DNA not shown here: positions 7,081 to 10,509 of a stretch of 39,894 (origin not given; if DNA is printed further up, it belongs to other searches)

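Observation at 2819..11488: AddB-AddA helicase-nuclease bracketed by an orphan BrxA-like gene and a DUF488 + dual-OB cassette: candidate undescribed DNA-surveillance locus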

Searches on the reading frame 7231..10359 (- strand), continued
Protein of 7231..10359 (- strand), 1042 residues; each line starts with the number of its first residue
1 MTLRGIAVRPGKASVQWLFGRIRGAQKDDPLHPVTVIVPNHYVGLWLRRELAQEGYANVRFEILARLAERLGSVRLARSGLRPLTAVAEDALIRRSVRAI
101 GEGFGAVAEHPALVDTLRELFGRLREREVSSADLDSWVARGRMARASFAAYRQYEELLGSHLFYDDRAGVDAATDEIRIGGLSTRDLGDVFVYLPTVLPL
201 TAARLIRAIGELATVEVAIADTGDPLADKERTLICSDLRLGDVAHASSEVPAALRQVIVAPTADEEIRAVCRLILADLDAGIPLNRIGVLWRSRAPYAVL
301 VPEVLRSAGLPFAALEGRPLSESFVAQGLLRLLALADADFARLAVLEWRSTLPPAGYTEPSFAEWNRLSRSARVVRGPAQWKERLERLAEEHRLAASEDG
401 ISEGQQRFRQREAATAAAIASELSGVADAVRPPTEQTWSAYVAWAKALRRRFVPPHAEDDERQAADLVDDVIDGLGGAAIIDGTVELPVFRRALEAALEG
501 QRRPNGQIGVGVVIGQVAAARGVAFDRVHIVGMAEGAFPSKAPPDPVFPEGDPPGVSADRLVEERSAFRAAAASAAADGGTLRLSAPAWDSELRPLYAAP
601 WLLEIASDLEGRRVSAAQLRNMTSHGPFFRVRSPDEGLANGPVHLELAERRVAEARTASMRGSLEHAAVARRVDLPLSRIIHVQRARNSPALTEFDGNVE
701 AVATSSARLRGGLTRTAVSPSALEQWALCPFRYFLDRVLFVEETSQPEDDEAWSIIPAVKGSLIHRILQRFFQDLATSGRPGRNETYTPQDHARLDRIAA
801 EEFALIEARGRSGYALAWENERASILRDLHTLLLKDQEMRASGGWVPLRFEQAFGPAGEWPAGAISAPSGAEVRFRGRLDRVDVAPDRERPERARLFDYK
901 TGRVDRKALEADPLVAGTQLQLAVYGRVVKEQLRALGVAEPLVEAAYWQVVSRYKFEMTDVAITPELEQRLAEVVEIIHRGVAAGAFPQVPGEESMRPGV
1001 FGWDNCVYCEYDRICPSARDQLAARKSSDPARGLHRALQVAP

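Call 46: find_related_loci(query=A2, collection=metagenome_contigs, flank=10000)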
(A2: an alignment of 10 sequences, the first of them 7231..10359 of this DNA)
Query A2 (1042 aa) in metagenome_contigs; peptide patterns used: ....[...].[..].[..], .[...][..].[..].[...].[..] (x = any residue, [..] = any of these).
235 stretches matched a pattern; 70 encode a relative of the query (tblastn E <= 1e-3); 70 distinct loci.
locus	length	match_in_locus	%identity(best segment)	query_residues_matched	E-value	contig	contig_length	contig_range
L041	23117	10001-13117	43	2-1041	0e+0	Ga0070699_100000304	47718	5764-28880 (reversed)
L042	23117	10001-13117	43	2-1041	0e+0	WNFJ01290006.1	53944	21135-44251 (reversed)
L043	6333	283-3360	42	8-1038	0e+0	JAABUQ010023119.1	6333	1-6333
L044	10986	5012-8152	42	1-1038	0e+0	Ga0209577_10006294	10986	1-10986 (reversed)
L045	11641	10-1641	46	490-1041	7e-121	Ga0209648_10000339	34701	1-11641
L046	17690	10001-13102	43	8-1042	0e+0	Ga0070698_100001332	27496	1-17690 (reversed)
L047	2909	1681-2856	54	3-397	2e-108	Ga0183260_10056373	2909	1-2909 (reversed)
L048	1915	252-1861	52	1-541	2e-143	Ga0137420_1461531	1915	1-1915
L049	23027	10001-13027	30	1-1012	3e-84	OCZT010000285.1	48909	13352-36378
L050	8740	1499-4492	30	9-1012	2e-83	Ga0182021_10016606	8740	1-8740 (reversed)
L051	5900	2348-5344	30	11-1012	1e-81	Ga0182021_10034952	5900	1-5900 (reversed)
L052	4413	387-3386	31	6-1012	1e-81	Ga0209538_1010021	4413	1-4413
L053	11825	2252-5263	30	1-1012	2e-81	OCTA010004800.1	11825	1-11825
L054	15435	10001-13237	30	25-1031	5e-80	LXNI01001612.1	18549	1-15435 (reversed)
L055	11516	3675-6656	30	11-1012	2e-79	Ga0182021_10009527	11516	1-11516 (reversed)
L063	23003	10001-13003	31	11-1012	1e-76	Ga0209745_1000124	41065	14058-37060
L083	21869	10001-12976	35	11-1012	3e-35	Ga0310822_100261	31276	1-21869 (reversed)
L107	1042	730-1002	34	11-95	8e-7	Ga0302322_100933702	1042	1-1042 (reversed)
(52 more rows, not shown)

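Call 49: search_protein_families(library=pfam, proteins=[L041:5424-6203:-, L041:4837-5427:-, L041:6611-7954:+, L041:8074-9447:+, L041:9525-9944:+, L041:16397-17104:+, L041:17101-18738:+, L041:19304-20497:-, L041:20574-21422:+, L041:21839-23116:+], max_evalue=0.001)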
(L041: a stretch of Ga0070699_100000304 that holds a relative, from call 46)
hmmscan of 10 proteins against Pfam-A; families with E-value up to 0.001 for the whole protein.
L041:5424-6203:- (259 aa): 1 family
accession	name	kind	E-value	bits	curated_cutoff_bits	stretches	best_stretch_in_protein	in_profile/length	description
PF08849.17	BrxA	-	8.1e-21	75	23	1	18-188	11-177/184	BrxA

L041:4837-5427:- (196 aa): 1 family
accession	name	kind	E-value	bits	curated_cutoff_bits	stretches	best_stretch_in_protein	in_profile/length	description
PF08747.16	BrxB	-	4.7e-19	69.1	26.8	1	76-192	7-120/124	BREX protein BrxB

L041:6611-7954:+ (447 aa): 3 families
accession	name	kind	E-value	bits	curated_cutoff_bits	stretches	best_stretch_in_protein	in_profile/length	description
PF25583.1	WCX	-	1.6e-17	64.1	23.9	1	332-410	1-76/76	WCX domain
PF13280.12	WYL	-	1e-09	38.7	21.8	1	237-303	2-69/70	WYL domain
PF08279.18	HTH_11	-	0.00026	21.2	25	1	112-152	6-45/55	HTH domain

L041:8074-9447:+ (457 aa): 2 families
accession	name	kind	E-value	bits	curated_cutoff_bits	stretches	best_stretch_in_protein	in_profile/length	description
PF00092.34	VWA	-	1.4e-10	42.1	23.8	1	54-237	3-166/174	von Willebrand factor type A domain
PF13519.12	VWA_2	-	2.3e-10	41.5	27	1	54-180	2-107/107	von Willebrand factor type A domain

L041:9525-9944:+ (139 aa): 1 family
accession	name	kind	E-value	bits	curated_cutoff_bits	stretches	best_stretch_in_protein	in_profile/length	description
PF22552.1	TY-Chap3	-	5.5e-10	40.4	27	1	10-106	6-105/117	T3SS (YopN, CesT) and YbjN peptide-binding chaperone 3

L041:16397-17104:+ (235 aa): 0 families

L041:17101-18738:+ (545 aa): 1 family
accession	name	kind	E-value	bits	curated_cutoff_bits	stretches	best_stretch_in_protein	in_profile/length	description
PF01844.29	HNH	-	2.1e-07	31.4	21.4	1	35-75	7-47/47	HNH endonuclease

L041:19304-20497:- (397 aa): 0 families

L041:20574-21422:+ (282 aa): 0 families

L041:21839-23116:+ (426 aa): 4 families
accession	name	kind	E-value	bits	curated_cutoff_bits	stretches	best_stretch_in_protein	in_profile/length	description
PF04851.21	ResIII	-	4.7e-22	79.1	22.5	1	56-210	3-164/164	Type III restriction enzyme, res subunit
PF00270.35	DEAD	-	9.7e-14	51.9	26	1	61-211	4-163/167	DEAD/DEAH box helicase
PF00271.37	Helicase_C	-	1.2e-08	35.6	23.5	1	345-425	7-87/110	Helicase conserved C-terminal domain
PF18766.7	SWI2_SNF2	-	8.6e-06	26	26.7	1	74-221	20-168/221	SWI2/SNF2 ATPase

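Call 50: search_protein_families(library=pfam, proteins=[L045:5016-10364:+, L045:10403-10786:+, L044:206-2047:+, L044:2146-3273:+, L044:3270-5015:+, L007:7756-9012:+, L008:5535-6161:+, L010:11667-12905:-, L009:16580-16819:+], max_evalue=0.001)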
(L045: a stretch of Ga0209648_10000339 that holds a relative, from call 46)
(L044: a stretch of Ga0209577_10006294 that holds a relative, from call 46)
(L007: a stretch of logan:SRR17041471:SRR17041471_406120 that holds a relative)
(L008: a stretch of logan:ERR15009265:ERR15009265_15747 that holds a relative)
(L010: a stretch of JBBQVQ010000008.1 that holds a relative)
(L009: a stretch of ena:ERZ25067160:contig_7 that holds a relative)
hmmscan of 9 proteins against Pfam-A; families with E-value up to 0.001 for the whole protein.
L045:5016-10364:+ (1782 aa): 2 families
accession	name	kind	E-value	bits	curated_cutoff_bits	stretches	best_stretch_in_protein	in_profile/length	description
PF25794.1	SACS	-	8.2e-09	36.1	32.8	1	68-266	19-233/247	Sacsin domain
PF13020.12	NOV_C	-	3.6e-08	33.8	22.1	1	1689-1746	27-83/91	Protein NO VEIN, C-terminal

L045:10403-10786:+ (127 aa): 0 families

L044:206-2047:+ (613 aa): 3 families
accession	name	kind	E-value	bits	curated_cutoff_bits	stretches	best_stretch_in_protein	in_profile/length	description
PF04471.18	Mrr_cat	-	2e-30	105.7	21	1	455-564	3-115/115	Restriction endonuclease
PF22722.2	NA-iREase1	-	4e-11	43.3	27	1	461-559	1-103/106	NACHT-associated inactive Restriction Endonuclease 1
PF01396.24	Zn_ribbon_Top1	-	2.3e-08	34.1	32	1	574-608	2-31/39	Topoisomerase DNA binding C4 zinc finger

L044:2146-3273:+ (375 aa): 1 family
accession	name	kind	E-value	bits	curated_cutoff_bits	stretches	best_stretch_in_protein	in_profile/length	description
PF00149.33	Metallophos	-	1.2e-08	36.1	21.5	1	1-111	1-100/191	Calcineurin-like phosphoesterase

L044:3270-5015:+ (581 aa): 5 families
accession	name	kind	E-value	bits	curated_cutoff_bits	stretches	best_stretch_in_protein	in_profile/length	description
PF13476.12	AAA_23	-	4.7e-11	44.2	27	1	5-55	1-52/201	AAA domain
PF13514.12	AAA_27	-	3.8e-09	36.9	22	1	1-207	1-199/206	AAA domain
PF02463.25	SMC_N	-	1.1e-07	31.9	40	1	3-45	2-45/220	RecF/RecN/SMC N terminal domain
PF13175.12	AAA_15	-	1.5e-06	28.6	32.1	1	1-45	1-44/374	AAA ATPase domain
PF13555.12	AAA_29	-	0.00077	19.6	27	0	3-52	1-50/61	P-loop containing region of AAA domain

L007:7756-9012:+ (418 aa): 0 families

L008:5535-6161:+ (208 aa): 0 families

L010:11667-12905:- (412 aa): 1 family
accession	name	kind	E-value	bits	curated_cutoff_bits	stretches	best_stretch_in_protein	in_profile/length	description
PF00291.31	PALP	-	8.6e-73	245.7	35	1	72-374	4-295/295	Pyridoxal-phosphate dependent enzyme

L009:16580-16819:+ (79 aa): 0 families

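Call 77: find_encoding_contigs(protein=P0125, flank=10000, max_places=3)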
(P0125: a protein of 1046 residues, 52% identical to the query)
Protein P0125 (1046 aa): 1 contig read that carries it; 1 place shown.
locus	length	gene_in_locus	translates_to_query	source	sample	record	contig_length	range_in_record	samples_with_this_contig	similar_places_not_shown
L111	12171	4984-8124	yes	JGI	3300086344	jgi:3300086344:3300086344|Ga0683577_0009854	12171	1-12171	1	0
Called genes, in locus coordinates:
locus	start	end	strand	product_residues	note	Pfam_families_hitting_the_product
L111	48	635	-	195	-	PF13328:HD_4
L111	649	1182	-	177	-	-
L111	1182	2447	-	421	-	PF13768:VWA_3, PF00092:VWA, PF13519:VWA_2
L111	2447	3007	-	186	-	PF13411:MerR_1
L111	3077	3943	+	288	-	PF13365:Trypsin_2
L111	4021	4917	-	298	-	-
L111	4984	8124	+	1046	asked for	PF12705:PDDEXK_1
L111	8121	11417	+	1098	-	PF00580:UvrD-helicase, PF13245:AAA_19 (weak), PF13361:UvrD_C, PF13538:UvrD_C_2 (faint), PF12705:PDDEXK_1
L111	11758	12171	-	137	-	?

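Call 81: search_protein_families(library=pfam, proteins=[L063:1553-2722:+, L063:3247-4131:+, L063:4133-4981:+, L063:4978-6285:+, L063:6973-7890:+, L063:7817-8668:+, L063:16521-17909:+, L083:3-3542:-, L083:3539-7117:-, L083:18712-21456:+], max_evalue=0.001)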
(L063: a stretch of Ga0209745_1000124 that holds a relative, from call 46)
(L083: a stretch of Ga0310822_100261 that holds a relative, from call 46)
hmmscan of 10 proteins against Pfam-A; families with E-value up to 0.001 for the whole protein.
L063:1553-2722:+ (389 aa): 11 families
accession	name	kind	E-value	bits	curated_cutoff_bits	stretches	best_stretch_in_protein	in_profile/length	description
PF17179.9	Fer4_22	-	1.5e-32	112.7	27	1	281-375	1-95/95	4Fe-4S dicluster domain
PF12838.12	Fer4_7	-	1.3e-07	32.4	27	0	355-374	32-51/52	4Fe-4S dicluster domain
PF13237.11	Fer4_10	-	1e-06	29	25.5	0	358-380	6-31/53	4Fe-4S dicluster domain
PF13534.11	Fer4_17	-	1.4e-06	29.2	22.2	0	267-294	31-58/61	4Fe-4S dicluster domain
PF13746.11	Fer4_18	-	2.7e-06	28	27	0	342-378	42-78/114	4Fe-4S dicluster domain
PF12797.12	Fer4_2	-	3.3e-06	27.1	24.5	0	359-373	8-22/22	4Fe-4S binding domain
PF13183.11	Fer4_8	-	1.6e-05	25.8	27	1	279-375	2-68/68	4Fe-4S dicluster domain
PF25160.1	LdpA_Fe-S-bd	-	0.00013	22.1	27.6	1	358-374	25-41/49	LdpA Fe-S cluster-binding domain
PF14697.11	Fer4_21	-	0.00024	21.6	35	0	360-373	40-53/59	4Fe-4S dicluster domain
PF13187.11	Fer4_9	-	0.00054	20.4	27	0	281-373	1-49/52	4Fe-4S dicluster domain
PF13484.11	Fer4_16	-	0.00089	20.4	30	0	361-373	2-14/66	4Fe-4S double cluster binding domain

L063:3247-4131:+ (294 aa): 2 families
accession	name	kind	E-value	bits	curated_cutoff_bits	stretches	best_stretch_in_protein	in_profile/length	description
PF00175.26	NAD_binding_1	-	1.3e-15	58.4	22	1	133-235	1-108/109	Oxidoreductase NAD-binding domain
PF10418.14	DHODB_Fe-S_bind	-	6.3e-09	35.9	23.9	1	253-285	1-40/41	Iron-sulfur cluster binding domain of dihydroorotate dehydrogenase B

L063:4133-4981:+ (282 aa): 1 family
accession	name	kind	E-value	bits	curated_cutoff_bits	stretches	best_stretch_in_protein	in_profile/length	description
PF01058.29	Oxidored_q6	-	1.7e-22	80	27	1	32-168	1-127/128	NADH ubiquinone oxidoreductase, 20 Kd subunit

L063:4978-6285:+ (435 aa): 1 family
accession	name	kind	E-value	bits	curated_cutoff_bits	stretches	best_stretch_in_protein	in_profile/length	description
PF00374.24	NiFeSe_Hases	-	6e-27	95.2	25.8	2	47-133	1-87/508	Nickel-dependent hydrogenase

L063:6973-7890:+ (305 aa): 1 family
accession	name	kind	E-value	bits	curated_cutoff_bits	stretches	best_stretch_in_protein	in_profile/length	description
PF00892.27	EamA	-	2.8e-29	102.5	28.2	2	8-145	3-131/135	EamA-like transporter family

L063:7817-8668:+ (283 aa): 1 family
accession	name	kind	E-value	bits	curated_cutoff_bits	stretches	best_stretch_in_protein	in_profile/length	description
PF19927.4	DUF6390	-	6.3e-94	314.4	25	1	36-277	3-240/244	Family of unknown function (DUF6390)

L063:16521-17909:+ (462 aa): 1 family
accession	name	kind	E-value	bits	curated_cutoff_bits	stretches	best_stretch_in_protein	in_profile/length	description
PF01212.27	Beta_elim_lyase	-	2.7e-76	257.1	27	1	53-426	1-286/288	Beta-eliminating lyase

L083:3-3542:- (1180 aa): 2 families
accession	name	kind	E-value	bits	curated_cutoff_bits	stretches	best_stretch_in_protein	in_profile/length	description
PF00270.35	DEAD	-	8.7e-15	55.3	26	1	101-207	2-72/167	DEAD/DEAH box helicase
PF00271.37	Helicase_C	-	1.5e-07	32.1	23.5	1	1092-1175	39-110/110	Helicase conserved C-terminal domain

L083:3539-7117:- (1192 aa): 0 families

L083:18712-21456:+ (914 aa): 3 families
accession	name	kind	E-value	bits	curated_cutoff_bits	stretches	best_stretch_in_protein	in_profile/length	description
PF19778.5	RE_endonuc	-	6.2e-26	90.8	23.4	1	798-901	3-104/108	Endonuclease domain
PF04851.21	ResIII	-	9.6e-09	35.8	22.5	1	83-248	27-161/164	Type III restriction enzyme, res subunit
PF00270.35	DEAD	-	3.9e-05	23.9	26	1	81-236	16-140/167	DEAD/DEAH box helicase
